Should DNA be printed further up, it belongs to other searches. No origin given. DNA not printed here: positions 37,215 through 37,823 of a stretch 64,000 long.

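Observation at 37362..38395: Tandem triplet of small paralogous genes next to rnc, with a conserved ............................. C-terminal motif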

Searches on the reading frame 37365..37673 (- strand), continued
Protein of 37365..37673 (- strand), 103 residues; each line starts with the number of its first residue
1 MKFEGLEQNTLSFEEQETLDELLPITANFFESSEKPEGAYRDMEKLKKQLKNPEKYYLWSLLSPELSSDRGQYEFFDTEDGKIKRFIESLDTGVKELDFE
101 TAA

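Call 56: find_encoding_contigs(protein=P0016, flank=6000, max_places=2)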
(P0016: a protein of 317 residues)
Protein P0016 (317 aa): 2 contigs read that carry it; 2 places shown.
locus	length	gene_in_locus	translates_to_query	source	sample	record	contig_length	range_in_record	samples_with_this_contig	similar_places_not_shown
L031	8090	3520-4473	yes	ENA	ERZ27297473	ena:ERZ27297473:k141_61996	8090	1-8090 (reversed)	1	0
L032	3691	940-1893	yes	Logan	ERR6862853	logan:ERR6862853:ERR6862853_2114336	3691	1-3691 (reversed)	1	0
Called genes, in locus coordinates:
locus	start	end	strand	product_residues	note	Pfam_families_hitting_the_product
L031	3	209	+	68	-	?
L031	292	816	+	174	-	PF00293:NUDIX (weak)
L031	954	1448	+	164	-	-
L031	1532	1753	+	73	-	PF01783:Ribosomal_L32p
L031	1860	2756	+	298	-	PF01029:NusB, PF00293:NUDIX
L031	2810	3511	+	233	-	PF22935:RM44_endonuclase, PF14622:Ribonucleas_3_3, PF00636:Ribonuclease_3, PF00035:dsrm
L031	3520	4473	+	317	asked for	-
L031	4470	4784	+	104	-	-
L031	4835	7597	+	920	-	-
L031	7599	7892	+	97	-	-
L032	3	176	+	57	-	?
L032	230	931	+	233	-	PF22935:RM44_endonuclase, PF14622:Ribonucleas_3_3, PF00636:Ribonuclease_3, PF00035:dsrm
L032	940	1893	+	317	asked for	-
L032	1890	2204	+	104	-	-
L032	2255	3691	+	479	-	?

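Call 57: find_encoding_contigs(protein=P0025, flank=6000, max_places=2)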
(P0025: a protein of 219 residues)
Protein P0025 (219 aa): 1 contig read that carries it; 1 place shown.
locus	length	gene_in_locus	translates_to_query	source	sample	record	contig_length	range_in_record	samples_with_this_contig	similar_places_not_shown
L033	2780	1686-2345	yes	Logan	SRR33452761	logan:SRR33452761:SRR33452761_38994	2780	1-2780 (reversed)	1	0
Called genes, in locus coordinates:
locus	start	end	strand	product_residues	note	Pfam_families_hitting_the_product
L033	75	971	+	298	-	PF01029:NusB, PF00293:NUDIX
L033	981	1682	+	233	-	PF22935:RM44_endonuclase, PF14622:Ribonucleas_3_3, PF00636:Ribonuclease_3, PF00035:dsrm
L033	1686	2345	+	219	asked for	-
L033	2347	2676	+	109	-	-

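Call 59: find_encoding_contigs(protein=P0140, flank=5000, max_places=3)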
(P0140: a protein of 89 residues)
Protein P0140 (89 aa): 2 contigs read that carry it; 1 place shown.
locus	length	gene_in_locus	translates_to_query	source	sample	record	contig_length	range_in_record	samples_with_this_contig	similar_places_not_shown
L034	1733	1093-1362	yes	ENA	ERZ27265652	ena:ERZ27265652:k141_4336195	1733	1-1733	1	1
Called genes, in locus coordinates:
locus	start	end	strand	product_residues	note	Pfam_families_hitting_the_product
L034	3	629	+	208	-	?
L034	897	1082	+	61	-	-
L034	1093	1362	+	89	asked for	-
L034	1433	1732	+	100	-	?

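Call 60: find_encoding_contigs(protein=P0116, flank=5000, max_places=3)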
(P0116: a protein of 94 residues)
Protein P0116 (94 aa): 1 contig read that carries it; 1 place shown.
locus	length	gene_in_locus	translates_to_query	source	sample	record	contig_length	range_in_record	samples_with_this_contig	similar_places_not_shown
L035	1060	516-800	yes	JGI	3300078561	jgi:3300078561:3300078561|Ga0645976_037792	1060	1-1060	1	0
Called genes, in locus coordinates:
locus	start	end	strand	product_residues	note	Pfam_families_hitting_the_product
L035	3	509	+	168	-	?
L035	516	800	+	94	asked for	-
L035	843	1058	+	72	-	?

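Call 65: search_protein_families(library=pfam, proteins=[P0012, P0017, P0004, P0008, P0022, P0003, P0021, P0013, P0034, P0045], max_evalue=10)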
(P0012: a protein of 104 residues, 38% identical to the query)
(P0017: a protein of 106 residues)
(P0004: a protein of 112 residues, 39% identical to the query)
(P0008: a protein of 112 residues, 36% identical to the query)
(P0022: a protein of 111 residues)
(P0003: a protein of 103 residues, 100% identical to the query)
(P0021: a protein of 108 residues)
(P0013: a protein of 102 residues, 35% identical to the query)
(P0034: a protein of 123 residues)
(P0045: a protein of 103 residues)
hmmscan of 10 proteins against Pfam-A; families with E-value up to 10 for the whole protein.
P0012 (104 aa): 2 families
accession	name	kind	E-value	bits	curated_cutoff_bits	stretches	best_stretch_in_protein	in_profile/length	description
PF06135.17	IreB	-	0.18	12.5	25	1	36-73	11-48/78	IreB regulatory phosphoprotein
PF04822.18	Takusan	-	0.32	11.3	28.1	1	1-54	19-65/85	Takusan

P0017 (106 aa): 1 family
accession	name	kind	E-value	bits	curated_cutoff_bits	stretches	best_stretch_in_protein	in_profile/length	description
PF11401.13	Tetrabrachion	-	0.25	11.8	27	1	35-55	5-25/49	Tetrabrachion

P0004 (112 aa): 0 families

P0008 (112 aa): 2 families
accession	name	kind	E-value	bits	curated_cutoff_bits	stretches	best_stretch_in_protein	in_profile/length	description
PF18162.6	Arc_C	-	0.14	12.5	31.9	0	14-36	39-61/83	Arc C-lobe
PF09047.15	MEF2_binding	-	0.18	12.5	27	1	73-83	2-12/35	MEF2 binding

P0022 (111 aa): 2 families
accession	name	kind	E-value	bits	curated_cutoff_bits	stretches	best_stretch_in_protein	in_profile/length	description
PF22727.1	NCH2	-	0.15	12.6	27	1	10-55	47-92/96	NACHT C-terminal Helical domain 2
PF18026.6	Exog_C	-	0.16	12.4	29.5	1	50-71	22-43/49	Endo/exonuclease (EXOG) C-terminal domain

P0003 (103 aa): 2 families
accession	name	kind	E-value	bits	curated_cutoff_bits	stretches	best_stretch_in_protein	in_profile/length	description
PF03304.18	Mlp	-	0.032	15.3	21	1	34-91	21-76/121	Mlp lipoprotein family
PF02329.21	HDC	-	0.25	10.9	25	1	24-76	142-192/294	Histidine carboxylase PI chain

P0021 (108 aa): 1 family
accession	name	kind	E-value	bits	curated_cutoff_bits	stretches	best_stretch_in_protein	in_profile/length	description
PF24806.1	DUF7706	-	0.008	16.6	27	1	33-60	35-62/63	Family of unknown function (DUF7706)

P0013 (102 aa): 6 families
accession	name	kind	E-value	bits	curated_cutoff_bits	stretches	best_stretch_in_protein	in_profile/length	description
PF17965.7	MucBP_2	-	0.0034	18.3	23.4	1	23-97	15-74/74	Mucin binding domain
PF21717.2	DTX3L_a-b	-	0.012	15.9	27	1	10-55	10-54/62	DTX3L, alpha/beta domain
PF10368.14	YkyA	-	0.015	15.4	28.8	1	11-61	96-147/186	Putative cell-wall binding lipoprotein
PF14434.11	Imm6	-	0.036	14.3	25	1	17-91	2-76/121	Immunity protein Imm6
PF00312.27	Ribosomal_S15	-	0.093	13.3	31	1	16-62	27-71/81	Ribosomal protein S15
PF19044.6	P-loop_TraG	-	0.13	11.3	25.8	1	5-95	97-188/413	TraG P-loop domain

P0034 (123 aa): 1 family
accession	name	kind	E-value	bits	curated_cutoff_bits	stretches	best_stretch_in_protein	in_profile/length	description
PF21940.1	Pfc11_Rna14-15-ID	-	0.07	13.5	27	1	37-63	13-38/111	Pfc11 Rna14/15 interacting domain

P0045 (103 aa): 6 families
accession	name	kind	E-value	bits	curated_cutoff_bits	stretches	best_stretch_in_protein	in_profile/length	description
PF17561.7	TssO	-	0.0044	17.7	29.2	1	2-63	48-110/148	Type VI secretion system, TssO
PF18749.7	SNAD3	-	0.0045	16.7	27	1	10-71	34-94/379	Secreted Novel AID/APOBEC-like Deaminase 3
PF25683.1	URGCP_GTPase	-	0.024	13.8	55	1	5-67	2-64/396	URGCP-like GTPase domain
PF07813.17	LTXXQ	-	0.053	14.7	24.3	1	2-37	7-45/100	LTXXQ motif family protein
PF12848.13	ABC_tran_Xtn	-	0.082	13.4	25.9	1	4-50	26-69/85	ABC transporter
PF18151.6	DUF5601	-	0.1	13.1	23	1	13-40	12-39/65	Domain of unknown function (DUF5601)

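Call 79: predict_structure(alignment_id=A6)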
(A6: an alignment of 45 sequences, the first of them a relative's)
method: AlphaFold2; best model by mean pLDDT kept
length: 103 residues; sequences in the alignment: 45
mean_pLDDT: 79.9   pTM: 0.67
mean pLDDT of the five models: 79.9, 78.8, 77.3, 76.6, 76.2
residues with pLDDT >= 90: 32; 70-90: 47; 50-70: 13; < 50: 11
segments of 3 or more residues with pLDDT < 50: 1-8, 101-103
pLDDT, mean of each block of 10 residues (from residue 1): 48 89 89 73 88 91 85 90 90 66 47
secondary structure, 60 per line:
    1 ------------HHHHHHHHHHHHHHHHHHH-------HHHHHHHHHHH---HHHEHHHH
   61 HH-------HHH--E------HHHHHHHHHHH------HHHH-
elements in order: H13-31 H39-49 H57-62 H82-92 H99-102
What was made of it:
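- The last residues have low pLDDT, meaning they are predicted disordered (call 79).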

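Call 80: fold_search(model_id=the predicted structure, library=viral)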
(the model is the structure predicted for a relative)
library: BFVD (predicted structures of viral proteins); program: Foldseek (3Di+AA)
matches with E <= 10: 9; with E <= 0.001: 0
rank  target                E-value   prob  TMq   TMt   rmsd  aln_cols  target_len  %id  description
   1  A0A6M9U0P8            2.4e+00  0.09  0.28  0.14  10.3       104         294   12  Uncharacterized protein [Drosophila-associated filamentous virus]
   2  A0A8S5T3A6            6.5e+00  0.14  0.24  0.33   2.7        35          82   26  Uncharacterized protein [Myoviridae sp. ctqfO1]
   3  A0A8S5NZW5            6.5e+00  0.02  0.22  0.11  11.1       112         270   15  Uncharacterized protein [Myoviridae sp. ctLnO19]
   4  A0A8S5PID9            7.8e+00  0.04  0.22  0.25  13.6        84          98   17  Uncharacterized protein [Myoviridae sp. ctNYa18]
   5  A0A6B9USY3            8.2e+00  0.04  0.30  0.20  13.0       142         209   10  (no name in the UniProt tables at hand)
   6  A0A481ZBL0            8.7e+00  0.10  0.29  0.23   5.0        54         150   17  Uncharacterized protein [Pithovirus LCPAC304]
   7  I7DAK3                8.7e+00  0.08  0.27  0.12   6.1        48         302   19  Uncharacterized protein [Pseudomonas phage PA7]
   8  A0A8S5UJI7            9.3e+00  0.05  0.25  0.12  10.1        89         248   21  DNA directed RNA polymerase subunit [Siphoviridae sp. ct3gT1]
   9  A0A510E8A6            9.3e+00  0.01  0.18  0.16  12.3       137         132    9  (no name in the UniProt tables at hand)

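Call 83: fold_search(model_id=the predicted structure, library=pdb)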
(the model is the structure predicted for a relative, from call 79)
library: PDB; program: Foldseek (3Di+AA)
matches with E <= 10: 1; with E <= 0.001: 0
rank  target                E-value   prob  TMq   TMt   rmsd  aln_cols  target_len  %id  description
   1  2lse_MODEL_1_A        8.0e+00  0.03  0.22  0.23  12.0        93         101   17  Solution NMR Structure of De Novo Designed Four Helix Bundle Protein, Northeast Structural Genomics Consortium (released 2012-06-27)

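Call 91: list_cluster_members(proteins=[P0001, P0002, P0003, P0015, P0012])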
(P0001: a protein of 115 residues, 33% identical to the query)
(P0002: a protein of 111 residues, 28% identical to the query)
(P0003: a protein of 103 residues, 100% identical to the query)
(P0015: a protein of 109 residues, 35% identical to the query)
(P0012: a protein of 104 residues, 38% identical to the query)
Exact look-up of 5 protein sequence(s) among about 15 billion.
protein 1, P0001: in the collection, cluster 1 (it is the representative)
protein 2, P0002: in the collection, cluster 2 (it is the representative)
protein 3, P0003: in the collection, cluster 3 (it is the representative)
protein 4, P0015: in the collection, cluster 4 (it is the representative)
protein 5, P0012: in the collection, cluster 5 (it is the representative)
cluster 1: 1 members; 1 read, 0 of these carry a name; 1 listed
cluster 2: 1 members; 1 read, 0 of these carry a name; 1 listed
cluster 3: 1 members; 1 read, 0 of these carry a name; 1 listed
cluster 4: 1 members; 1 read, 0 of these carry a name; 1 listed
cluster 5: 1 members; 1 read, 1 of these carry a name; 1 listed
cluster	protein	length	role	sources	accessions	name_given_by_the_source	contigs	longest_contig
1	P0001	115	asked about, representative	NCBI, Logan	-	-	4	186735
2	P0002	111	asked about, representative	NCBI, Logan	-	-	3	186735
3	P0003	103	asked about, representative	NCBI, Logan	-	-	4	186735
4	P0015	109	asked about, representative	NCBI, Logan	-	-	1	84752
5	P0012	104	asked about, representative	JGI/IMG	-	uncharacterized protein (UPF0297 family)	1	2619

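Call 92: find_related_loci(query=A5, collection=viral_contigs, flank=5000)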
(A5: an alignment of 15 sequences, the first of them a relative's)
Query A5 (115 aa) in viral_contigs; peptide patterns used: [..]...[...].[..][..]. (x = any residue, [..] = any of these).
39 stretches matched a pattern, but none encodes a relative of the query by tblastn (E <= 1e-3).
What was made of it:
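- On Type II toxin-antitoxin or anti-phage defence modules: No viral relatives (call 92).
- Tried and rejected: The viral contig scan found no relatives (call 92).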

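Call 96: search_protein_families(library=pfam, proteins=[P0139, P0143, P0150, P0064, P0133, P0085, P0057, P0104, P0080, P0067], max_evalue=0.01)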
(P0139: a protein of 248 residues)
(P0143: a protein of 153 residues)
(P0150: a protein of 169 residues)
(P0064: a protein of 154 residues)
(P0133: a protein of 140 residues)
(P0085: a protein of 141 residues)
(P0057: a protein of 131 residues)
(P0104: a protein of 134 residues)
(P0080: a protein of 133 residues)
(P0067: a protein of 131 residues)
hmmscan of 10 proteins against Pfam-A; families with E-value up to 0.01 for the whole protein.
P0139 (248 aa): 1 family
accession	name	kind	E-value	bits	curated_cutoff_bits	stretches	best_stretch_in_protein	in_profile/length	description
PF15275.11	PEHE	-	0.0064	17.4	34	0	156-208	21-78/127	PEHE domain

P0143 (153 aa): 1 family
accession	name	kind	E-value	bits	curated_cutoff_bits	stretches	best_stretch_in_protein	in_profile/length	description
PF14357.11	DUF4404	-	0.0072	17.4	27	0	59-118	9-68/83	Domain of unknown function (DUF4404)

P0150 (169 aa): 0 families

P0064 (154 aa): 0 families

P0133 (140 aa): 0 families

P0085 (141 aa): 0 families

P0057 (131 aa): 0 families

P0104 (134 aa): 0 families

P0080 (133 aa): 0 families

P0067 (131 aa): 0 families
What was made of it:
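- Tried and rejected: Pfam on 10 longer members, looking for Rosetta-stone fusions, found none (call 96).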

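Call 97: find_encoding_contigs(protein=P0060, flank=4000, max_places=2)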
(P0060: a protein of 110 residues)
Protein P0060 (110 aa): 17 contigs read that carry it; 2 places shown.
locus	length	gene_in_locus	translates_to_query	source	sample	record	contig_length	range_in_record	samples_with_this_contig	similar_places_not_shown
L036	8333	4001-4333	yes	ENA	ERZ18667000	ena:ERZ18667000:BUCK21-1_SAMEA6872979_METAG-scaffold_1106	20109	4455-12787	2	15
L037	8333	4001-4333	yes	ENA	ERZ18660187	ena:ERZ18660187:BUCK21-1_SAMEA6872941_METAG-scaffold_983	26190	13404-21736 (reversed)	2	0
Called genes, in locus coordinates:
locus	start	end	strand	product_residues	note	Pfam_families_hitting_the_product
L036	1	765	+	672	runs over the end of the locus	PF00092:VWA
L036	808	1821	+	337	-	-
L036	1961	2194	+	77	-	PF01783:Ribosomal_L32p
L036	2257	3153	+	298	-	PF01029:NusB, PF00293:NUDIX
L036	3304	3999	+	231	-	PF22935:RM44_endonuclase, PF14622:Ribonucleas_3_3, PF00636:Ribonuclease_3, PF00035:dsrm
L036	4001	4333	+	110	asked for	-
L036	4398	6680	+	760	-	PF00005:ABC_tran (faint), PF02463:SMC_N, PF13175:AAA_15 (weak), PF13476:AAA_23, PF13304:AAA_21 (faint)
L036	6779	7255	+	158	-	-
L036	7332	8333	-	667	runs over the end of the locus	PF08206:OB_RNB, PF17876:CSD2, PF00773:RNB, PF00575:S1 (weak)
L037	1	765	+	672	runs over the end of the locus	PF00092:VWA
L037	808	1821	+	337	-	-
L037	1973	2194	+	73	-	PF01783:Ribosomal_L32p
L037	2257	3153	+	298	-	PF01029:NusB, PF00293:NUDIX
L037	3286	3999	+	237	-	PF22935:RM44_endonuclase, PF14622:Ribonucleas_3_3, PF00636:Ribonuclease_3, PF00035:dsrm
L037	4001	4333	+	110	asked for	-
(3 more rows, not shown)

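Call 98: find_encoding_contigs(protein=P0093, flank=4000, max_places=2)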
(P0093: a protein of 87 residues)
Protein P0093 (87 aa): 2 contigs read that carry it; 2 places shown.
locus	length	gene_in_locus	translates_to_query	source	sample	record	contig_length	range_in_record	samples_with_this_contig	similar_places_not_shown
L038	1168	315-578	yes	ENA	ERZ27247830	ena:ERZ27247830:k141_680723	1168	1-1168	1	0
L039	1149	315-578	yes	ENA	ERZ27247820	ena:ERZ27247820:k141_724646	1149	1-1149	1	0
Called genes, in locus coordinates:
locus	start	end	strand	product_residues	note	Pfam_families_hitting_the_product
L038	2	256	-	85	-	?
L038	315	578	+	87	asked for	-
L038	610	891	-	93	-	-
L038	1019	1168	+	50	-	?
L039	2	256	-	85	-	?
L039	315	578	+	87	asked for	-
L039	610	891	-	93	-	-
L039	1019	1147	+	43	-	?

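Call 99: find_encoding_contigs(protein=P0079, flank=4000, max_places=2)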
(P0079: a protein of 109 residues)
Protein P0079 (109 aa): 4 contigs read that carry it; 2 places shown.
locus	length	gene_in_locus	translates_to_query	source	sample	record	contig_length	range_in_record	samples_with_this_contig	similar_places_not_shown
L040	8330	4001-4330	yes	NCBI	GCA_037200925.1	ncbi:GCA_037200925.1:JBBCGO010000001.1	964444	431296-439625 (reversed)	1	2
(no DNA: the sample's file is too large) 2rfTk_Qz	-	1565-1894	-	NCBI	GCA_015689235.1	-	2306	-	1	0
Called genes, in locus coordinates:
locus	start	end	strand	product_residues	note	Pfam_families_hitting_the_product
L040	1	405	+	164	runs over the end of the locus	-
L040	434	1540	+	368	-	PF00149:Metallophos, PF12850:Metallophos_2 (weak)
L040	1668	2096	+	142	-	PF22381:Staph_reg_Sar_Rot (faint), PF12802:MarR_2, PF01047:MarR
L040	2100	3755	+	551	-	PF05977:MFS_3 (weak), PF07690:MFS_1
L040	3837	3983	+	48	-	PF18919:DUF5670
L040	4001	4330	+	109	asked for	-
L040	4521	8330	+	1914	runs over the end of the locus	PF24684:Vgb_lyase (faint), PF13472:Lipase_GDSL_2, PF21785:Bflower_2 (faint), PF08450:SGL (faint), PF01436:NHL, PF01436:NHL, PF17170:DUF5128 (weak), PF01436:NHL, +3 more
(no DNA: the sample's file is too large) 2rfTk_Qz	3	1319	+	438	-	?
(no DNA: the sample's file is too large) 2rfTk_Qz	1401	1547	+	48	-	PF18919:DUF5670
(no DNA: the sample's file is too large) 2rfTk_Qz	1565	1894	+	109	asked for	-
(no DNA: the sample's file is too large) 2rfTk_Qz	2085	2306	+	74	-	?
